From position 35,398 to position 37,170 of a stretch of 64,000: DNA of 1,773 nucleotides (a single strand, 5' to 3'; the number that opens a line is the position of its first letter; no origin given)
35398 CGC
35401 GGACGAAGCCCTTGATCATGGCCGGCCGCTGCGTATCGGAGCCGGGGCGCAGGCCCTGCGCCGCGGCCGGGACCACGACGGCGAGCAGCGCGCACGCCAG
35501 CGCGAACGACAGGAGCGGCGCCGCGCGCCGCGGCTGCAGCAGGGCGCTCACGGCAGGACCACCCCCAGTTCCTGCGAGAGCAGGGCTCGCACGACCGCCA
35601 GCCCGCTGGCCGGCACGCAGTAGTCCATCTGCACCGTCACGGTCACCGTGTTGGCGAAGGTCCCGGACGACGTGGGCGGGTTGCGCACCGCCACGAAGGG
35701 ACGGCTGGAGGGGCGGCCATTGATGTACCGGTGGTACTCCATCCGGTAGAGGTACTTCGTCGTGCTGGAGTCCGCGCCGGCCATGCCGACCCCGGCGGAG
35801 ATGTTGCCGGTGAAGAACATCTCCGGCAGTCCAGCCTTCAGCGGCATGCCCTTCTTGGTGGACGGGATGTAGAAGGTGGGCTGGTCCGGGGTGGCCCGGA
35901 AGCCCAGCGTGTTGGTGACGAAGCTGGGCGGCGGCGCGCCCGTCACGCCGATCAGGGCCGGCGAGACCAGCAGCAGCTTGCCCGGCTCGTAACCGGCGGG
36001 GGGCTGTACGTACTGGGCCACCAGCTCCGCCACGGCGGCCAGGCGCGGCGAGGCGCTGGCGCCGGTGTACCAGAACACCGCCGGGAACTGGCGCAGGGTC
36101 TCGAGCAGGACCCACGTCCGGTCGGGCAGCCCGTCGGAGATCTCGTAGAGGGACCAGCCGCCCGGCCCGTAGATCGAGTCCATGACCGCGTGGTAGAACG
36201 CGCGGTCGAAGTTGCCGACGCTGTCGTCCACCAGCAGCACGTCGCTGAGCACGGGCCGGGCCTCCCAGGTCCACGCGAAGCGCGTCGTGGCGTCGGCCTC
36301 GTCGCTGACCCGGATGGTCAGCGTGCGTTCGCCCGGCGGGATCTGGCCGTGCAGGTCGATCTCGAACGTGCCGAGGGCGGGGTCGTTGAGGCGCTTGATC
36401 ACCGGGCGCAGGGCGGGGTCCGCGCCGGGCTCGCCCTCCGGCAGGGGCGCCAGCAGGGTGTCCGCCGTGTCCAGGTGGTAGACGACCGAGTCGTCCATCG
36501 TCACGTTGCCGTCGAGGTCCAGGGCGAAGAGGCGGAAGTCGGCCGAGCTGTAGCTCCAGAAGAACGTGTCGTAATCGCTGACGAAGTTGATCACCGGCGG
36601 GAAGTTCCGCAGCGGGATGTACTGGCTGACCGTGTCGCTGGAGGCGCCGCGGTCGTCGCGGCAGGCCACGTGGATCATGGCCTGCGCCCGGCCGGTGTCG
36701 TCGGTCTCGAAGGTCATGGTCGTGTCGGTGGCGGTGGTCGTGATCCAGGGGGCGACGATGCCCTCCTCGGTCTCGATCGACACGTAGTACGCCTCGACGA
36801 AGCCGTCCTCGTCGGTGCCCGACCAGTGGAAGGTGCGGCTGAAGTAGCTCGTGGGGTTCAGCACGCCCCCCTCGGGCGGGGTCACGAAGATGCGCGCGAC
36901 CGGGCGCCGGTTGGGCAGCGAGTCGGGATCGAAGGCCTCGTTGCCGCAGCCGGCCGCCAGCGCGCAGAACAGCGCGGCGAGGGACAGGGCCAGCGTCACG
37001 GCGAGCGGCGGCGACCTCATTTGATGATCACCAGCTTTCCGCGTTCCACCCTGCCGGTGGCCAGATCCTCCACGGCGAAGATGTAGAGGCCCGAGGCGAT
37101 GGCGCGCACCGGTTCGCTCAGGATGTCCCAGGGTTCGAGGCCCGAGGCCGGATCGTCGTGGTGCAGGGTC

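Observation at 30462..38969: Translationally coupled five-gene outer-membrane module: CTD cargo + lipoprotein + TonB-dependent-type barrel + PorV-like barrel + NHL lipoprotein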

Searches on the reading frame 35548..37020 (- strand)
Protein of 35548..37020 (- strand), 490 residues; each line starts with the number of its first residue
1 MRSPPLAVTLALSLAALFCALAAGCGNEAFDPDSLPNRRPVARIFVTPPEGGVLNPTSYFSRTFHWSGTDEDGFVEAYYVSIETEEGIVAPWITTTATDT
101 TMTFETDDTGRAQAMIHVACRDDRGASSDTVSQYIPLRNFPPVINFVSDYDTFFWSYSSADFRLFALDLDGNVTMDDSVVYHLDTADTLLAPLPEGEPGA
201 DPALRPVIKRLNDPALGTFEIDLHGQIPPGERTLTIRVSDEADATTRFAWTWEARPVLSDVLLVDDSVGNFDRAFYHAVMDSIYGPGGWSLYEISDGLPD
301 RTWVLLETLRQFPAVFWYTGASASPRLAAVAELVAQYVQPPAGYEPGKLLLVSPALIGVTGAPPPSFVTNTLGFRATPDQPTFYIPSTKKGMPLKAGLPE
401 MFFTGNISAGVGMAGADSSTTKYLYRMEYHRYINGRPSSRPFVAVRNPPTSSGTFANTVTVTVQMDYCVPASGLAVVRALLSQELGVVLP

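Call 3: search_protein_families(library=pfam, proteins=[window:35548-37020:-], max_evalue=0.01)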
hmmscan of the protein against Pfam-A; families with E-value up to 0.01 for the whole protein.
window:35548-37020:- (490 aa): 0 families

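Call 4: search_protein_families(library=ncbifam, proteins=[window:35548-37020:-], max_evalue=0.01)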
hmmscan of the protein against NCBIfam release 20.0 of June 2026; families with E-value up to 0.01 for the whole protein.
window:35548-37020:- (490 aa): 0 families

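Call 6: find_homologous_proteins(query=window:35548-37020:-)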
Query window:35548-37020:- (490 aa): 126 proteins with E <= 0.001 among 8000 candidates; the best 120 are listed.
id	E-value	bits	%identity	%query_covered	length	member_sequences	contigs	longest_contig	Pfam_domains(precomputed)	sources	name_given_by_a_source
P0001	2.8e-293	991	88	100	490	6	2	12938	-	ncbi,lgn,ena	-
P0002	4.4e-288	974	86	100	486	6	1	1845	-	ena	-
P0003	7.8e-282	953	84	100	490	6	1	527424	-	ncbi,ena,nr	ncbi:MAG: hypothetical protein C0395_02125 [Gemmatimonas sp.]|nr:hypothetical protein [Gemmatimonas 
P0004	1.6e-191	655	61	95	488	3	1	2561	-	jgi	jgi:hypothetical protein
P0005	6.6e-188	644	61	95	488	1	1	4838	-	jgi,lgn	jgi:hypothetical protein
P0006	2.7e-183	628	61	95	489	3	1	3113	-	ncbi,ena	-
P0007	3.9e-179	615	59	95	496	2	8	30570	-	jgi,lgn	-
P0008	6.2e-177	607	59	100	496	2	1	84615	-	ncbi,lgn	-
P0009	8.1e-177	607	58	95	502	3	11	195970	-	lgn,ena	-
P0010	3.0e-175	602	59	95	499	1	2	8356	-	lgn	-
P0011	2.1e-173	596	58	98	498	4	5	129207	-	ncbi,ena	-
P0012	2.2e-173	596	58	96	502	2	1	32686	-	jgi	-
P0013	2.2e-173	596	59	95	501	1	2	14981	-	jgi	-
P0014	5.6e-173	594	57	95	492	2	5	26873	-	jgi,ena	-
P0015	4.2e-172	591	58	95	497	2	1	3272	-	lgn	-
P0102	6.6e-91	324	39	95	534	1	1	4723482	-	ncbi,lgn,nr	ncbi:MAG: hypothetical protein IPK64_04355 [bacterium]|nr:hypothetical protein [bacterium]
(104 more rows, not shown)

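Call 8: find_related_loci(query=A1, collection=genome_contigs, flank=10000)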
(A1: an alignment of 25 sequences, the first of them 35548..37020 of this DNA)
Query A1 (490 aa) in genome_contigs; peptide patterns used: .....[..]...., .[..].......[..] (x = any residue, [..] = any of these).
252 stretches matched a pattern; 106 encode a relative of the query (tblastn E <= 1e-3); the best 80 are kept; 78 distinct loci.
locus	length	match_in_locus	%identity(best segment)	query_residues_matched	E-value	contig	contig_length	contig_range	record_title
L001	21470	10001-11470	94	1-490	0e+0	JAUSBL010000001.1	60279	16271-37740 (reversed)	MAG: Candidatus Latescibacterota bacterium isolate E6_metabat.bin.61 E6_k141_424893, whole genome shotgun sequence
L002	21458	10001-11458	86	1-490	0e+0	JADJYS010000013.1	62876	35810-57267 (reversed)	MAG: bacterium isolate Lyne_18-Q3-R50-59_BATAC.526 tig00019469-10-650950, whole genome shotgun sequence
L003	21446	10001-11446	88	9-490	0e+0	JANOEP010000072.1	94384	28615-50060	MAG: bacterium isolate SOY_65_metabat_222 SOY_65_k141_1759618, whole genome shotgun sequence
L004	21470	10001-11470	84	1-490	0e+0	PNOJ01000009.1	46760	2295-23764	MAG: Gemmatimonas sp. isolate SW.020 SW_1000370_46760, whole genome shotgun sequence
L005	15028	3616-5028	59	24-490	1e-167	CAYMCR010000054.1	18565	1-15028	MAG TPA_asm: uncultured Fibrobacteraceae bacterium isolate binchicken_co65_219 genome assembly, contig: NODE_12265_lengt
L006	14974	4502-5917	58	23-490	3e-167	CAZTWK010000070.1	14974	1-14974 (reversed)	MAG TPA_asm: uncultured Fibrobacteraceae bacterium isolate binchicken_co97_231 genome assembly, contig: NODE_16109_lengt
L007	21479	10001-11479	59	2-490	4e-165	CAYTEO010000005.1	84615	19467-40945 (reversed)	MAG TPA_asm: uncultured Fibrobacteraceae bacterium isolate binchicken_co172_210 genome assembly, contig: NODE_105_length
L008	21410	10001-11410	58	24-490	2e-162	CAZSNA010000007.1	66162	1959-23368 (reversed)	MAG TPA_asm: uncultured Fibrobacteraceae bacterium isolate SRP167671_co2_134 genome assembly, contig: NODE_529_length_66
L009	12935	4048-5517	88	1-490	0e+0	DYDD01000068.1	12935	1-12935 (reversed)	MAG TPA_asm: Fibrobacter sp. isolate IMS_BF NODE_1119_length_12938_cov_6.97198, whole genome shotgun sequence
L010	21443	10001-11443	51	8-490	1e-154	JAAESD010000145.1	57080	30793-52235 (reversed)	MAG: bacterium isolate Ust_3 UstG_CONTIG931826, whole genome shotgun sequence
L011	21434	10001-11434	56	24-490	3e-153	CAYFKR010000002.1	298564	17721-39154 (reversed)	MAG TPA_asm: uncultured Fibrobacteraceae bacterium isolate ERP019367_co1_103 genome assembly, contig: NODE_42_length_298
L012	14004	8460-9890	55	24-490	1e-151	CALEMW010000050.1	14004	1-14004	MAG TPA_asm: uncultured bacterium isolate ERR2206774_bin.11_CONCOCT_v1.1_MAG genome assembly, contig: ERZ889078.2234, wh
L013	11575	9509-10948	50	8-490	8e-151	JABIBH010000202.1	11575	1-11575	MAG: bacterium isolate SI048_bin22 k141_857158, whole genome shotgun sequence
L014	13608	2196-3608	55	22-490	7e-151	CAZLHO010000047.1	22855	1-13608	MAG TPA_asm: uncultured Fibrobacteraceae bacterium isolate binchicken_co42_141 genome assembly, contig: NODE_2696_length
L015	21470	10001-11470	53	2-490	4e-150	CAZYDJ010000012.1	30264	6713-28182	MAG TPA_asm: uncultured Fibrobacteraceae bacterium isolate binchicken_co42_403 genome assembly, contig: NODE_1522_length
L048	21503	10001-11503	39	24-490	3e-82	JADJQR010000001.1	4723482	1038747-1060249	MAG: bacterium isolate Fred_18-Q3-R57-64_MAXAC.288 tig00000189-10-47221210, whole genome shotgun sequence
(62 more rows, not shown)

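Call 27: predict_structure(alignment_id=A1)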
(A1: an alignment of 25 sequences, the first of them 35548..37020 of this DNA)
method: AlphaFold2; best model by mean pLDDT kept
length: 490 residues; sequences in the alignment: 25
mean_pLDDT: 83.8   pTM: 0.75
mean pLDDT of the five models: 83.8, 83.0, 81.8, 78.9, 78.8
residues with pLDDT >= 90: 218; 70-90: 188; 50-70: 74; < 50: 10
segments of 3 or more residues with pLDDT < 50: 24-30
pLDDT, mean of each block of 10 residues (from residue 1): 57 67 48 66 71 63 81 83 84 88 70 84 86 79 75 77 85 85 96 95 95 88 87 93 87 93 90 91 96 83 92 95 88 96 94 81 89 79 80 94 81 77 87 62 91 92 91 97 96
secondary structure, 60 per line:
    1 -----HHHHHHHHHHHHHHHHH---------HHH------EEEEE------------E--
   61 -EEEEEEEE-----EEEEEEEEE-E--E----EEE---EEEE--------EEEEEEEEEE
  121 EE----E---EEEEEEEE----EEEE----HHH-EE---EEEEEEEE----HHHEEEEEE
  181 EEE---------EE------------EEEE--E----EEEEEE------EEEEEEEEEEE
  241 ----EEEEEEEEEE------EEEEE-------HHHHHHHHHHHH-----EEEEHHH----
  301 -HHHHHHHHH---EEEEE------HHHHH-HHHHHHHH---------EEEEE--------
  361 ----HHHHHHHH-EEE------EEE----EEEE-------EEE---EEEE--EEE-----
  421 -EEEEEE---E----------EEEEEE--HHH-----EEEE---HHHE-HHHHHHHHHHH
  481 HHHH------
elements in order: H6-22 E41-45 E62-69 E75-83 E93-95 E99-102 E111-122 E131-138 E143-146 E160-167 E175-183 E207-210 E218-223 E230-240 E245-254 E261-265 H273-284 E290-293 H302-310 E314-318 H325-329 H331-338 E348-352 H365-372 E374-376 E383-385 E390-393 E401-403 E407-410 E413-415 E422-427 E442-447 E458-461 H470-484

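Call 31: fold_search(model_id=the predicted structure, library=pdb)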
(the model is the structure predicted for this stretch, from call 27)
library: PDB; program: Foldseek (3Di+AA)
matches with E <= 10: 1868; with E <= 0.001: 290
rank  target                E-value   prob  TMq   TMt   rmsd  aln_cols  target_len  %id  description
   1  2yn3_A                2.1e-07  1.00  0.17  0.28  10.2       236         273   14  Structural insight into the giant calcium-binding adhesin SiiE: implications for the adhesion of Salmonella enterica t (released 2013-04-03)
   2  6tpv_B                3.1e-07  1.00  0.18  0.38  10.4       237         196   10  Crystal structures of FNIII domain one and two of the human leucocyte common antigen-related protein, LAR (released 2020-05-13)
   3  2yn5_A                5.1e-07  1.00  0.19  0.30  10.9       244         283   15  Structural insight into the giant calcium-binding adhesin SiiE: implications for the adhesion of Salmonella enterica t (released 2013-04-03)
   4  6tpv_A                6.8e-07  1.00  0.18  0.39  10.5       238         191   11  Crystal structures of FNIII domain one and two of the human leucocyte common antigen-related protein, LAR (released 2020-05-13)
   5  6x3a                  7.2e-07  1.00  0.21  0.29   9.4       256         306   14  Crystal structure of the FN4-FN6 domains of human PTPRD (released 2021-05-26)
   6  2yn3_C                7.7e-07  1.00  0.18  0.29  10.3       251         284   14  Structural insight into the giant calcium-binding adhesin SiiE: implications for the adhesion of Salmonella enterica t (released 2013-04-03)
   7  6xay_B                7.7e-07  1.00  0.18  0.30  15.4       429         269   10  Structure of a fragment of human fibronectin containing the 10th, 11th and 12th type III domains (released 2021-06-09)
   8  3pdd                  1.0e-06  1.00  0.17  0.39  11.4       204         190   10  Structures of Clostridium thermocellum CbhA fibronectin(III)-like modules (released 2011-11-23)
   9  2yn5_B                1.0e-06  1.00  0.19  0.30  11.0       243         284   14  Structural insight into the giant calcium-binding adhesin SiiE: implications for the adhesion of Salmonella enterica t (released 2013-04-03)
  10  4bq8_A                1.1e-06  1.00  0.17  0.34  10.6       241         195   12  Crystal structure of the RGMB-NEO1 complex form 3 (released 2013-06-12)
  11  7mqy                  1.3e-06  1.00  0.18  0.22  11.3       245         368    9  Zebrafish CNTN4 APLP2 complex (released 2022-01-05)
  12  6a8p_A                1.4e-06  1.00  0.20  0.16  10.9       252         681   11  Transglutaminase 2 mutant G224V in complex with GTP (released 2018-09-26)
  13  7zgj_A                2.1e-06  1.00  0.28  0.23   6.4       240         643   14  Trypanosoma brucei gambiense ISG65 in complex with human complement component C3 (released 2023-04-05)
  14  6tpu_A                2.1e-06  1.00  0.18  0.37  10.7       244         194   13  Crystal structures of FNIII domain three and four of the human leucocyte common antigen-related protein, LAR (released 2020-05-13)
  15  2wii_A                2.7e-06  1.00  0.27  0.21   7.1       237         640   12  Complement C3b in complex with factor H domains 1-4 (released 2009-06-09)
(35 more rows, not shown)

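Call 42: search_protein_families(library=pfam, alignment_id=A1, max_evalue=0.1)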
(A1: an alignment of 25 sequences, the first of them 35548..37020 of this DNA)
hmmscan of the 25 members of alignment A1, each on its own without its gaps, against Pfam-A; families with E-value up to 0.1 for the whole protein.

A. member 1, window:35548-37020:- (490 aa): 0 families

B. families by the number of members that match (of 25 scanned): 3 families
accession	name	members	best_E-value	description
PF14292.12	SusE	2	0.031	SusE outer membrane protein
PF24107.1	DUF7382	1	0.0084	Domain of unknown function (DUF7382)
PF17977.7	zf-RING_13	1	0.093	RING/Ubox like zinc-binding domain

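Call 52: find_encoding_contigs(protein=P0102, flank=10000, max_places=2)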
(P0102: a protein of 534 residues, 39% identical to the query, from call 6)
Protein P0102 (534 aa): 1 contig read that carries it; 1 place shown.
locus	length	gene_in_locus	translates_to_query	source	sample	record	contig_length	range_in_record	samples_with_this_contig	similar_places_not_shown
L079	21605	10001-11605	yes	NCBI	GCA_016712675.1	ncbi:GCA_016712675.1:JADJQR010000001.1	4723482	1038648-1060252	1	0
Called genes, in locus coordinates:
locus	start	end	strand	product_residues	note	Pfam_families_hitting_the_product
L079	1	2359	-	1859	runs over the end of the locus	PF22148:Fervidolysin_NPro-like, PF00082:Peptidase_S8, PF00041:fn3 (weak), PF15780:ASH, PF22073:Cep192_D4, PF22544:HYDIN_VesB_CFA65-like_Ig, PF15780:ASH, PF13860:FlgD_ig, +8 more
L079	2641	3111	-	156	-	PF25084:LbH_EIF2B (weak), PF25087:GMPPB_C (weak), PF00132:Hexapep, PF14602:Hexapep_2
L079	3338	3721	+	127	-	PF13453:Zn_ribbon_TFIIB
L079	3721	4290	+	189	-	PF04011:LemA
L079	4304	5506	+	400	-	PF01435:Peptidase_M48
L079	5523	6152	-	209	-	PF00117:GATase, PF07722:Peptidase_C26 (weak)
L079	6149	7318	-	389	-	PF00425:Chorismate_bind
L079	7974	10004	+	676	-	-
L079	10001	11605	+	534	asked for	-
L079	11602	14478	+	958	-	PF13620:CarboxypepD_reg, PF13715:CarbopepD_reg_2, PF07715:Plug, PF25183:OMP_b-brl_4 (faint), PF14905:OMP_b-brl_3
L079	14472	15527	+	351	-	-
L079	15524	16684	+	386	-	PF01436:NHL (weak)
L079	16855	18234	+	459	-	PF00015:MCPsignal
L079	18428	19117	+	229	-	PF01712:dNK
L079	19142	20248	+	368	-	PF00962:A_deaminase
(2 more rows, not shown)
